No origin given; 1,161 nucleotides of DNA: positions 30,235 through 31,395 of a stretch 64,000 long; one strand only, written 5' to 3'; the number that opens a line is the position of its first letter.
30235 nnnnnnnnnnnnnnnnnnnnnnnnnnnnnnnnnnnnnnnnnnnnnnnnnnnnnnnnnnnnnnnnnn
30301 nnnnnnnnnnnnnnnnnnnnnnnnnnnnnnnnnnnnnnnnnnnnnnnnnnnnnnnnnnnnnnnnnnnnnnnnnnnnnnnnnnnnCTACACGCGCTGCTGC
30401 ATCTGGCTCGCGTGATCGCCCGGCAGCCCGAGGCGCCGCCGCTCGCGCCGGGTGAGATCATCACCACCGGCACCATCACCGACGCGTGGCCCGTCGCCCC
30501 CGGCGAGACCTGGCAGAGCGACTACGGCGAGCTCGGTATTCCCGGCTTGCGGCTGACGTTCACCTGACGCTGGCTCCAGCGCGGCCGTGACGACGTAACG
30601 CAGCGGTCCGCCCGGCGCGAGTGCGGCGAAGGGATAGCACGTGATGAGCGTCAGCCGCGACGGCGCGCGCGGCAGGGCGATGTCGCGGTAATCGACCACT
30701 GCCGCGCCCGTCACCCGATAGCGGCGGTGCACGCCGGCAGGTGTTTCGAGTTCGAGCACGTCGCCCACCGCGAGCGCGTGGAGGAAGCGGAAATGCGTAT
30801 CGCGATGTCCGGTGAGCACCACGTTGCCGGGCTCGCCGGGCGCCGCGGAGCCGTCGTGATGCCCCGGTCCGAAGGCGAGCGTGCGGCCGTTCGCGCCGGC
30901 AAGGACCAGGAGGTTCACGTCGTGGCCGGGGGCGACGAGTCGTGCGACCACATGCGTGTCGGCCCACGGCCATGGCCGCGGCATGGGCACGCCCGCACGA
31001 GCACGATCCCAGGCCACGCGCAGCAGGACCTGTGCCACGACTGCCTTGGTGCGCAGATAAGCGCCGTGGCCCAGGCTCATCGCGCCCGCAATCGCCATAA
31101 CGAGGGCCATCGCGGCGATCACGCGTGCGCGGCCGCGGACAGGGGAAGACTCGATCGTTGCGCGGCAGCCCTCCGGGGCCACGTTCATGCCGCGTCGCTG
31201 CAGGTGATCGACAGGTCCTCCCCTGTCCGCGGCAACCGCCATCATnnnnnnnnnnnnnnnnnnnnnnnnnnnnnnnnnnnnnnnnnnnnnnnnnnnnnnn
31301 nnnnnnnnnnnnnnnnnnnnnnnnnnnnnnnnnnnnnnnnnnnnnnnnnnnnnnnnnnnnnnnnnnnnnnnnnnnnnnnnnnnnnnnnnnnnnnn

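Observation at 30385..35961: Gram-negative 'dedicated sortase' cassette: VIT-vWA LPQTA target + sortase, with a divergent OmpR/histidine-kinase pair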

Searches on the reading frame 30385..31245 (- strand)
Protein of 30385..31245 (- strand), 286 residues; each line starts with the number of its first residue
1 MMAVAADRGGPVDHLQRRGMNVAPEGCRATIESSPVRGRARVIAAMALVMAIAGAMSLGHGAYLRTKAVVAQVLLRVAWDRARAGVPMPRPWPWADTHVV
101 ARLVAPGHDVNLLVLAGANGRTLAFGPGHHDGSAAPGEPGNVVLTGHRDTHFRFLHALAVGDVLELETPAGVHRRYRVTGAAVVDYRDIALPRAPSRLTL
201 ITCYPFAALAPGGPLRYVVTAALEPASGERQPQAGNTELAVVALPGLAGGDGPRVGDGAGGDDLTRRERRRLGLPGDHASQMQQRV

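Call 3: search_protein_families(library=ncbifam, proteins=[window:30385-31245:-], max_evalue=0.001)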
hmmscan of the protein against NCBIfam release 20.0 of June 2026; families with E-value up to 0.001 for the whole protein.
window:30385-31245:- (286 aa): 7 families
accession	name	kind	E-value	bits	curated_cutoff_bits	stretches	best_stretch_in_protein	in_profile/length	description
TIGR03784.1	marine_sortase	equivalog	4.3e-58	195.8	158.25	1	51-221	2-174/174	class GN sortase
NF058671.1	sortase_SrtD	exception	9.9e-23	80.8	140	1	97-222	61-186/187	class D sortase, LPxTATN-specific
NF033746.1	class_D_sortase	subfamily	1.8e-22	79.6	165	1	98-223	8-133/135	class D sortase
TIGR01076.1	sortase_fam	subfamily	3.4e-13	49.6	39.35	1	104-209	4-117/136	sortase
NF033747.1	class_E_sortase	subfamily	3.7e-13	49.8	160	1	87-190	58-166/211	class E sortase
NF033745.1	class_C_sortase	subfamily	7.3e-08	32.4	160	1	98-207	92-208/220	class C sortase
NF033748.1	class_F_sortase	subfamily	0.0004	20.1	166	1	128-203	48-133/155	class F sortase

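Call 4: search_protein_families(library=pfam, proteins=[window:30385-31245:-], max_evalue=0.001)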
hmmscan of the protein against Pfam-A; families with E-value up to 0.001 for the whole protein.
window:30385-31245:- (286 aa): 1 family
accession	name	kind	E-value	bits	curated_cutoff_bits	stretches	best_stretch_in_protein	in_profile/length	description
PF04203.18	Sortase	-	3.5e-25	88.6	26.6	1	105-223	3-124/125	Sortase domain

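Call 13: find_homologous_proteins(query=window:30385-31245:-, max_evalue=0.00001)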
Query window:30385-31245:- (286 aa): 7634 proteins with E <= 0.00001 among 8000 candidates; the best 120 are listed.
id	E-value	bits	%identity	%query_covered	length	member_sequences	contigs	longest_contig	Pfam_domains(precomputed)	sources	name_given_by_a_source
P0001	2.4e-183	626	100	100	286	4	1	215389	PF04203.19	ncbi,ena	-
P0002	4.5e-73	264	56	77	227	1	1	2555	PF04203.19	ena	-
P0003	7.8e-73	263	59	78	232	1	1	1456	PF04203.19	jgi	jgi:sortase A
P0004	1.1e-72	263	54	66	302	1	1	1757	PF04203.19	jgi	-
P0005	4.3e-72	261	56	79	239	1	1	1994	PF04203.19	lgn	-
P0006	5.9e-72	261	64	63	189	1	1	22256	PF04203.19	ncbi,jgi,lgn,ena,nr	ncbi:MAG TPA: class GN sortase [Casimicrobiaceae bacterium]|nr:class GN sortase [Casimicrobiaceae ba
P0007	1.2e-71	260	54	83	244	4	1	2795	PF04203.19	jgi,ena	-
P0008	1.5e-71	259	58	81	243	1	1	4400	PF04203.19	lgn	-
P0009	9.9e-71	257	55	83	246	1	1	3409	PF04203.19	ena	-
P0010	6.0e-68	247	55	78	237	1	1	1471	PF04203.19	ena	-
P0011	2.8e-66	242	57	72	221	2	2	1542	PF04203.19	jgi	jgi:sortase A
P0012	3.1e-66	242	55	78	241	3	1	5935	PF04203.19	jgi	jgi:sortase A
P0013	2.9e-65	239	64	61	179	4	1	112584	PF04203.19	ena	-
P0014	4.6e-65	238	56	76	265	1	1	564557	PF04203.19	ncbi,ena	-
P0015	4.8e-65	238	54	77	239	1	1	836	PF04203.19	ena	-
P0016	7.1e-65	237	58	76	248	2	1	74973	PF04203.19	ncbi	-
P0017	8.0e-65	237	56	77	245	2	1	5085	PF04203.19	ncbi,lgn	-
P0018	1.4e-64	236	55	78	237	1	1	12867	PF04203.19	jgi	jgi:sortase A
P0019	1.8e-64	236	66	58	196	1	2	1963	PF04203.19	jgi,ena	jgi:sortase A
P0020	2.1e-64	236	56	70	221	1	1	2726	PF04203.19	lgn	-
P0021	2.9e-64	235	56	76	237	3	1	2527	PF04203.19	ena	-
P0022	3.1e-64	235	56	78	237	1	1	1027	PF04203.19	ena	-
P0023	3.3e-64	235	56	76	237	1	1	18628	PF04203.19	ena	-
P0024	4.6e-64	235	54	78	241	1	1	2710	PF04203.19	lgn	-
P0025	4.9e-64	235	58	64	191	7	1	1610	PF04203.19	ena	-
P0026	5.4e-64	234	54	78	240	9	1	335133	PF04203.19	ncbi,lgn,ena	-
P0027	6.0e-64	234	61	64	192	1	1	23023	PF04203.19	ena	-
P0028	6.0e-64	234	59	67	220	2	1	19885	PF04203.19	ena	-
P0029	7.2e-64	234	59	66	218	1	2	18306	PF04203.19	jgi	jgi:sortase A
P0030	7.7e-64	234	60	63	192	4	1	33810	PF04203.19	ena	-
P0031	8.6e-64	234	52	78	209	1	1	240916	PF04203.19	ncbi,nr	ncbi:MAG: class GN sortase [Burkholderiales bacterium]|nr:class GN sortase [Burkholderiales bacteriu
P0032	1.7e-63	233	64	58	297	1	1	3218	PF04203.19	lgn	-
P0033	1.9e-63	233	55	75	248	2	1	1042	PF04203.19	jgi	jgi:sortase A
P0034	3.1e-63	232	63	58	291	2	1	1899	PF04203.19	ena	-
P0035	3.6e-63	232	60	66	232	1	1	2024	PF04203.19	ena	-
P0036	4.4e-63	231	63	60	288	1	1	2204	PF04203.19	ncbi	-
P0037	4.8e-63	231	53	78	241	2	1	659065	PF04203.19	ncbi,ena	-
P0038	4.8e-63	231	52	77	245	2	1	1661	PF04203.19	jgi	jgi:sortase A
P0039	5.0e-63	231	57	70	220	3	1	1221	PF04203.19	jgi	-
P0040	5.5e-63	231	57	67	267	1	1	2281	PF04203.19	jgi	jgi:sortase A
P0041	6.0e-63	231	53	77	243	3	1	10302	PF04203.19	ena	-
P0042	6.1e-63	231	62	66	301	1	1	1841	PF04203.19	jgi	jgi:sortase A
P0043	6.2e-63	231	51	77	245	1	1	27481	PF04203.19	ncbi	-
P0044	7.5e-63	231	57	65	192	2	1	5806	PF04203.19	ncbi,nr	ncbi:MAG: class GN sortase [Burkholderiales bacterium]|nr:class GN sortase [Burkholderiales bacteriu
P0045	7.9e-63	231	52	77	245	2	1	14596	PF04203.19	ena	-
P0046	9.1e-63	230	51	77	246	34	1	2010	PF04203.19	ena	-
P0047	9.1e-63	230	53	79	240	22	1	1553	PF04203.19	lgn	-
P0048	9.1e-63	230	53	77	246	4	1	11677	PF04203.19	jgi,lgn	jgi:sortase A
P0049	9.6e-63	230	61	59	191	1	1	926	PF04203.19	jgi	jgi:sortase A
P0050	9.6e-63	230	51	77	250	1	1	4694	PF04203.19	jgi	jgi:sortase A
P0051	1.1e-62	230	60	66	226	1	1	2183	PF04203.19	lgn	-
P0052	1.5e-62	230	55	72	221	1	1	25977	PF04203.19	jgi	-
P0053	1.5e-62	230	60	63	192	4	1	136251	PF04203.19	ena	-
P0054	1.6e-62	230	50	77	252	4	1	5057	PF04203.19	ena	-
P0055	1.6e-62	230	56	78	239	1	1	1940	PF04203.19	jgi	jgi:sortase A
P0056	1.9e-62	229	55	76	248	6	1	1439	PF04203.19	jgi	jgi:sortase A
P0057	2.0e-62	229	57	69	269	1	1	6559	PF04203.19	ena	-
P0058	2.3e-62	229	56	72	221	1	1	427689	PF04203.19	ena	-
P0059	2.3e-62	229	62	59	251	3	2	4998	PF04203.19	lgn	-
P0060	2.4e-62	229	53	78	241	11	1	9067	PF04203.19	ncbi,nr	ncbi:MAG TPA: class GN sortase [Casimicrobiaceae bacterium]|nr:class GN sortase [Casimicrobiaceae ba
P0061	2.4e-62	229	63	58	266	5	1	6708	PF04203.19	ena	-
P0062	3.3e-62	229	56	77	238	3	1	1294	PF04203.19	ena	-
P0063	3.4e-62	229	55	78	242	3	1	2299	PF04203.19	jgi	-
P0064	3.8e-62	228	54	78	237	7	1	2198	PF04203.19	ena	-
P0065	3.8e-62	228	56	68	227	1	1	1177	PF04203.19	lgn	-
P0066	4.3e-62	228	53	76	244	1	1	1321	PF04203.19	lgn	-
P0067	4.6e-62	228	63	58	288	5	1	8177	PF04203.19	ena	-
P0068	4.7e-62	228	54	77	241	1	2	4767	PF04203.19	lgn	-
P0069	4.9e-62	228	54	78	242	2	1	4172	PF04203.19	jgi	jgi:sortase A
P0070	5.0e-62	228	52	77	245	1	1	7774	PF04203.19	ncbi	ncbi:MAG: class GN sortase [Casimicrobiaceae bacterium]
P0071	5.2e-62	228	49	75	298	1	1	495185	PF04203.19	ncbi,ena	-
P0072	6.0e-62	228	53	78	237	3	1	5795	PF04203.19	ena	-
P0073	6.5e-62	228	56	76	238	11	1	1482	PF04203.19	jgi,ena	-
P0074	6.8e-62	228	62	57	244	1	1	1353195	PF04203.19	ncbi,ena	-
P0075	6.9e-62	228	55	76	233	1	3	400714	PF04203.19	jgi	jgi:sortase A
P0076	7.6e-62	227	64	58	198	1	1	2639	PF04203.19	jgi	jgi:sortase A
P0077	7.6e-62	227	51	77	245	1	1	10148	PF04203.19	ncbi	ncbi:MAG: class GN sortase [Betaproteobacteria bacterium]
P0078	7.7e-62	227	64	57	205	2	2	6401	PF04203.19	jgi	jgi:sortase A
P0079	7.8e-62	227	63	56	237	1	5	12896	PF04203.19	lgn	-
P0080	8.6e-62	227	54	78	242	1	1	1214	PF04203.19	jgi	jgi:sortase A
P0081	9.5e-62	227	59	63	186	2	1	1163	PF04203.19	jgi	jgi:sortase A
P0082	9.8e-62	227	56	75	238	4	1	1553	PF04203.19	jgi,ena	-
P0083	1.1e-61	227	57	66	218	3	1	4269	PF04203.19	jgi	jgi:sortase A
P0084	1.1e-61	227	49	77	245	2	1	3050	PF04203.19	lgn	-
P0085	1.1e-61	227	55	77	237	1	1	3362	PF04203.19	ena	-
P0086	1.1e-61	227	53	77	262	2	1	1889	PF04203.19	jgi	jgi:sortase A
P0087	1.3e-61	227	55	70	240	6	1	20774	PF04203.19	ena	-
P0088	1.5e-61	226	55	76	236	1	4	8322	PF04203.19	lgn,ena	-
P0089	1.5e-61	226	54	77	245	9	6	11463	PF04203.19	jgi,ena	-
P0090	1.5e-61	226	51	78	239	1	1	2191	PF04203.19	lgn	-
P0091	2.0e-61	226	55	79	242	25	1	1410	PF04203.19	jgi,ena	-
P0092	2.4e-61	226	50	77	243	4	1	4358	PF04203.19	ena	-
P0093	2.5e-61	226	52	78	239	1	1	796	PF04203.19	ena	-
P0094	2.8e-61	226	61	58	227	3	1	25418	PF04203.19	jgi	-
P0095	3.1e-61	225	52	77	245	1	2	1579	PF04203.19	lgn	-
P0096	3.3e-61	225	58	66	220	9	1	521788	PF04203.19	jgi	jgi:sortase A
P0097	4.0e-61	225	54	77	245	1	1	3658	PF04203.19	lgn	-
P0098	4.2e-61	225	60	56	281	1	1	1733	PF04203.19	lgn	-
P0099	4.6e-61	225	64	56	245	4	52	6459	PF04203.19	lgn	-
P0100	4.7e-61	225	51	79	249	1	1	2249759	PF04203.19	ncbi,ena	-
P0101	5.1e-61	225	52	77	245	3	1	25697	PF04203.19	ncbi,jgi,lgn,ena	-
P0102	6.0e-61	224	53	78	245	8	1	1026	PF04203.19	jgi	jgi:sortase A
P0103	6.9e-61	224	51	77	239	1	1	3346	PF04203.19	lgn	-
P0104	7.6e-61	224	59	65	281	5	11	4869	PF04203.19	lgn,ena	-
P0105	7.9e-61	224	55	72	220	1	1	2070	PF04203.19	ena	-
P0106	8.1e-61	224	54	76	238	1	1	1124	PF04203.19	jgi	jgi:sortase A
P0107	8.1e-61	224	51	77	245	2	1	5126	PF04203.19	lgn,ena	-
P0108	8.1e-61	224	61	56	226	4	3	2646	PF04203.19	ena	-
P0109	8.2e-61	224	55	78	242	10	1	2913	PF04203.19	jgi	jgi:sortase A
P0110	9.1e-61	224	52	77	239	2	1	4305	PF04203.19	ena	-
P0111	9.3e-61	224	60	56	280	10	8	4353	PF04203.19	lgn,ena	-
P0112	9.9e-61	224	52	77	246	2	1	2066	PF04203.19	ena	-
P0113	1.1e-60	224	52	78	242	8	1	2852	PF04203.19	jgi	-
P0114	1.1e-60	224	61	63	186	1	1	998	PF04203.19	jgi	jgi:sortase A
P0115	1.2e-60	223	57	70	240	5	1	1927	PF04203.19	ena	-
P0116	1.2e-60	223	50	77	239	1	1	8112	PF04203.19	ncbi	ncbi:MAG: class GN sortase [Betaproteobacteria bacterium]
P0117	1.4e-60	223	58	66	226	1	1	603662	PF04203.19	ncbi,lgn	ncbi:MAG: class GN sortase [Burkholderiales bacterium]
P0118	1.5e-60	223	53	76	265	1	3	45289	PF04203.19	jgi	jgi:sortase A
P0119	1.5e-60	223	57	63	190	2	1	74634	PF04203.19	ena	-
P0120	1.6e-60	223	54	76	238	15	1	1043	PF04203.19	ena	-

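Call 14: find_encoding_contigs(protein=P0001, flank=10000, max_places=3)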
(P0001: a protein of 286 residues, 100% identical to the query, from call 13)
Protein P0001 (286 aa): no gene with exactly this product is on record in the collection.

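Call 17: find_related_loci(query=A1, collection=genome_contigs, flank=10000)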
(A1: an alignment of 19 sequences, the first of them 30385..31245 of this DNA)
Query A1 (286 aa) in genome_contigs; peptide patterns used: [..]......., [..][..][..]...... (x = any residue, [..] = any of these).
600 stretches matched a pattern (row limit reached: there are more); 583 encode a relative of the query (tblastn E <= 1e-3); the best 80 are kept; 80 distinct loci.
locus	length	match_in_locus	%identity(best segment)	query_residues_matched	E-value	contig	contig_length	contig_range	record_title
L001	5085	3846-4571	56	2-221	1e-71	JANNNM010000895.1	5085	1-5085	MAG: Betaproteobacteria bacterium isolate SOY_35_concoct_303 SOY_35_k141_1770445, whole genome shotgun sequence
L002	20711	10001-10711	55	4-224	1e-68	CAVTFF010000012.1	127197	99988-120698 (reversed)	MAG: uncultured beta proteobacterium isolate MFD00822.bin.2.124 genome assembly, contig: contig_150554, whole genome sho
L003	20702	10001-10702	56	7-224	8e-68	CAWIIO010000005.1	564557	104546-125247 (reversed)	MAG: uncultured beta proteobacterium isolate MFD04944.bin.1.137 genome assembly, contig: contig_25533, whole genome shot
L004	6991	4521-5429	48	1-285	2e-67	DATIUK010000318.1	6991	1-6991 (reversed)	MAG TPA_asm: Casimicrobiaceae bacterium isolate SMAG_U15979 k141_924334, whole genome shotgun sequence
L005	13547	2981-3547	59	35-221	2e-65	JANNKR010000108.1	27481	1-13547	MAG: Betaproteobacteria bacterium isolate SOY_38_metabat_96_sub SOY_38_k141_27066, whole genome shotgun sequence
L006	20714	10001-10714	55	2-224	2e-64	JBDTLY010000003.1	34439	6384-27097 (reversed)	MAG: Casimicrobiaceae bacterium isolate cluster3_bin.113 NODE_3524_length_34439_cov_6.048307, whole genome shotgun seque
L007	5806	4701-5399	52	1-217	6e-64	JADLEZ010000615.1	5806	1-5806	MAG: Burkholderiales bacterium isolate SJ348 c_000001344140, whole genome shotgun sequence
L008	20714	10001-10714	54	2-224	1e-63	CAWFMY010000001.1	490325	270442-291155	MAG: uncultured beta proteobacterium isolate MFD02134.bin.2.173 genome assembly, contig: contig_10763, whole genome shot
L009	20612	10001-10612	57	31-224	5e-63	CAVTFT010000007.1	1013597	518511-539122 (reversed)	MAG: uncultured beta proteobacterium isolate MFD00822.bin.1.66 genome assembly, contig: contig_31165, whole genome shotg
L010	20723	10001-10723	54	2-224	5e-63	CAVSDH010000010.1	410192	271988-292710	MAG: uncultured beta proteobacterium isolate MFD02134.bin.1.199 genome assembly, contig: contig_34034, whole genome shot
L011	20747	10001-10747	51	2-227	8e-63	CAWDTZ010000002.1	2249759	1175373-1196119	MAG: uncultured beta proteobacterium isolate MFD05442.bin.1.298 genome assembly, contig: contig_3341, whole genome shotg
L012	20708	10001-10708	54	3-217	8e-63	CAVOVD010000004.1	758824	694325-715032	MAG: uncultured beta proteobacterium isolate MFD09779.bin.2.191 genome assembly, contig: contig_19910, whole genome shot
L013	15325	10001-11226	51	2-285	5e-62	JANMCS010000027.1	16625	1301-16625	MAG: Betaproteobacteria bacterium isolate OTE_1_concoct_296_sub OTE_1_k141_4651897, whole genome shotgun sequence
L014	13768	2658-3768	55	27-270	1e-61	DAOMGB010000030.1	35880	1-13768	MAG TPA_asm: Casimicrobiaceae bacterium isolate AMR_MDS_4987 NODE_372_length_35880_cov_10.822889, whole genome shotgun s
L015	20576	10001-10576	58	31-221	3e-61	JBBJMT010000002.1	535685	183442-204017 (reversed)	MAG: Casimicrobiaceae bacterium isolate RUP_SRG_25 NODE_12_length_535685_cov_14.751793, whole genome shotgun sequence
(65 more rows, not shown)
